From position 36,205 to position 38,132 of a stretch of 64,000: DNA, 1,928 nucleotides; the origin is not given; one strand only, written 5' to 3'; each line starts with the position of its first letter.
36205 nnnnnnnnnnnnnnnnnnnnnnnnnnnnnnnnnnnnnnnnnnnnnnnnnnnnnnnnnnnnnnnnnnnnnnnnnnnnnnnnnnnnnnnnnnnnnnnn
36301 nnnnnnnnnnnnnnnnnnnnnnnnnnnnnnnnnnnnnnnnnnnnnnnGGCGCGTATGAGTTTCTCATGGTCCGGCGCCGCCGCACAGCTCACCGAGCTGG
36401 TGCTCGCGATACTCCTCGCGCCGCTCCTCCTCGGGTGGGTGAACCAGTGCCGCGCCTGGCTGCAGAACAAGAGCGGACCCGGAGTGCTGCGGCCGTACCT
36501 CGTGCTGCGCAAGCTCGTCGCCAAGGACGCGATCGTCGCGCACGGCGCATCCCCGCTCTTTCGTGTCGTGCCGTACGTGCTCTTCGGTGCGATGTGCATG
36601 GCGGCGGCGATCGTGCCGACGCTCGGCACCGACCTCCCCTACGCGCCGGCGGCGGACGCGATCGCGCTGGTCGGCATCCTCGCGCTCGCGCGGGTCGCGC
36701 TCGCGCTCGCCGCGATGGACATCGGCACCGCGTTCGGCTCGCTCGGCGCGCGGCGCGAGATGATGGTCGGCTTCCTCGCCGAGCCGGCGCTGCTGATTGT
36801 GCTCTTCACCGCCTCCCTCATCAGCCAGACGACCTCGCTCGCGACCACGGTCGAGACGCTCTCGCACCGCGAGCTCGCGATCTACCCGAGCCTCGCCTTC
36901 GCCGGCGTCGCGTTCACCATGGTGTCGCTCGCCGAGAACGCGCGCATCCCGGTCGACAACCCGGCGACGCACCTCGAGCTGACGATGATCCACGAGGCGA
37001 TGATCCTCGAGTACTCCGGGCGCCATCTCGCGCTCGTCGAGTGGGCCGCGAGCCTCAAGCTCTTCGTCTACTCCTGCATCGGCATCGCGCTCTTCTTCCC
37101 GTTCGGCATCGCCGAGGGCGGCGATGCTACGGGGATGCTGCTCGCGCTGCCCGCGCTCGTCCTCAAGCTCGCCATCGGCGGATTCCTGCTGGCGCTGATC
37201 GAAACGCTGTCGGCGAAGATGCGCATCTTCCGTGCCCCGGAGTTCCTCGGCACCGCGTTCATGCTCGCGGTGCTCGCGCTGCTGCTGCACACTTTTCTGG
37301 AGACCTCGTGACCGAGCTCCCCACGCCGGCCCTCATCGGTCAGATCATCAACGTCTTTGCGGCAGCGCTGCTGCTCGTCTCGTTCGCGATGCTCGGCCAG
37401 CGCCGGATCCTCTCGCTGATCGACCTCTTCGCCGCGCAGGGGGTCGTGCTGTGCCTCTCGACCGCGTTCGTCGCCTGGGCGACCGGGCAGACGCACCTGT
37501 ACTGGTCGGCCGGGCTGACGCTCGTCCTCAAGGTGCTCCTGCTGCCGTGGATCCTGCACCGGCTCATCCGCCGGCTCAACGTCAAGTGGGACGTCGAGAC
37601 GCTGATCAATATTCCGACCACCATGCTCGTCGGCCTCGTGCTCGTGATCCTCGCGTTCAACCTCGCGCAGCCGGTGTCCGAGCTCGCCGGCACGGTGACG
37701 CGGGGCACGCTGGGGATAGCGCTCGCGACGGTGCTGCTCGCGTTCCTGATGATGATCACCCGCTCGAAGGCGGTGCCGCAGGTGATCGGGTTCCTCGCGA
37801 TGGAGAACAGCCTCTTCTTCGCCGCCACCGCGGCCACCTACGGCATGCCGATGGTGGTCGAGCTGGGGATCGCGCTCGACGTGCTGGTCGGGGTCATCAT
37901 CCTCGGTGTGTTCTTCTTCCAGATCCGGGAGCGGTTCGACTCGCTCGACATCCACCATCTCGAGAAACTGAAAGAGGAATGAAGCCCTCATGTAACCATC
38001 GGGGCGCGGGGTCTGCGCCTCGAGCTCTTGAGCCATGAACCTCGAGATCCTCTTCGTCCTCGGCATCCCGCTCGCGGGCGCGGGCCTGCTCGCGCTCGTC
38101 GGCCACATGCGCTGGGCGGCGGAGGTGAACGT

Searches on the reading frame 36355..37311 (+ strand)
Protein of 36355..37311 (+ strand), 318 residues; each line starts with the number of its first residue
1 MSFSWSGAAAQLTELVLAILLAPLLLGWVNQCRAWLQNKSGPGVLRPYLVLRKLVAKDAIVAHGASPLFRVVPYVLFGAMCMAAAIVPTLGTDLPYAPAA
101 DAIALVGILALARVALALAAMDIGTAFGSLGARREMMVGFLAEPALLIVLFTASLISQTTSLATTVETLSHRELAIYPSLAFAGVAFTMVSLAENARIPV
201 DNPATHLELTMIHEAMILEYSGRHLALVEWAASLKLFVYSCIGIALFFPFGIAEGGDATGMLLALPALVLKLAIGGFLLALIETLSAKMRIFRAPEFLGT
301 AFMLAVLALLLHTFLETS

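Call 3: search_protein_families(library=pfam, proteins=[window:36355-37311:+], max_evalue=0.01)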
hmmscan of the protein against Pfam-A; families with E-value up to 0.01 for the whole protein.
window:36355-37311:+ (318 aa): 1 family
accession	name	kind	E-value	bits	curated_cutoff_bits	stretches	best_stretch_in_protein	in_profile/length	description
PF00146.26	NADHdh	-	2.2e-32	113.1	27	1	16-311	9-295/298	NADH dehydrogenase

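Call 9: search_protein_families(library=ncbifam, proteins=[window:36355-37311:+], max_evalue=0.001)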
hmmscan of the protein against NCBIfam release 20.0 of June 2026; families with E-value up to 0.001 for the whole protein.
window:36355-37311:+ (318 aa): 1 family
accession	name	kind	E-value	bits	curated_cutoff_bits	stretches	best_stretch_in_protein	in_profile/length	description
NF004741.0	PRK06076.1-2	equivalog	8.8e-11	41.6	305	1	35-315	50-332/337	NADH-quinone oxidoreductase subunit NuoH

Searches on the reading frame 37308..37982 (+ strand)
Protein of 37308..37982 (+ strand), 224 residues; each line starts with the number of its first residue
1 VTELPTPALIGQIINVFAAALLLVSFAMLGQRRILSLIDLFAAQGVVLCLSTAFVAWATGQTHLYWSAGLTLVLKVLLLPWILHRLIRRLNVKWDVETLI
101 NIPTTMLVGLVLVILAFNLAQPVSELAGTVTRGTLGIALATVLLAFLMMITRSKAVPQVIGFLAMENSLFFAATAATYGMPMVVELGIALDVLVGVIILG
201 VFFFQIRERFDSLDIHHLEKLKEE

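Call 9: search_protein_families(library=ncbifam, proteins=[window:37308-37982:+], max_evalue=0.001)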
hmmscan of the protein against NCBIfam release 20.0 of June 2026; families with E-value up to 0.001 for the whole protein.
window:37308-37982:+ (224 aa): 1 family
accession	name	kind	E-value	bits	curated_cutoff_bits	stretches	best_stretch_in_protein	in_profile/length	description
NF008556.0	PRK11492.1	equivalog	2.8e-26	92.7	136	1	12-222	5-215/216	hydrogenase 4 membrane subunit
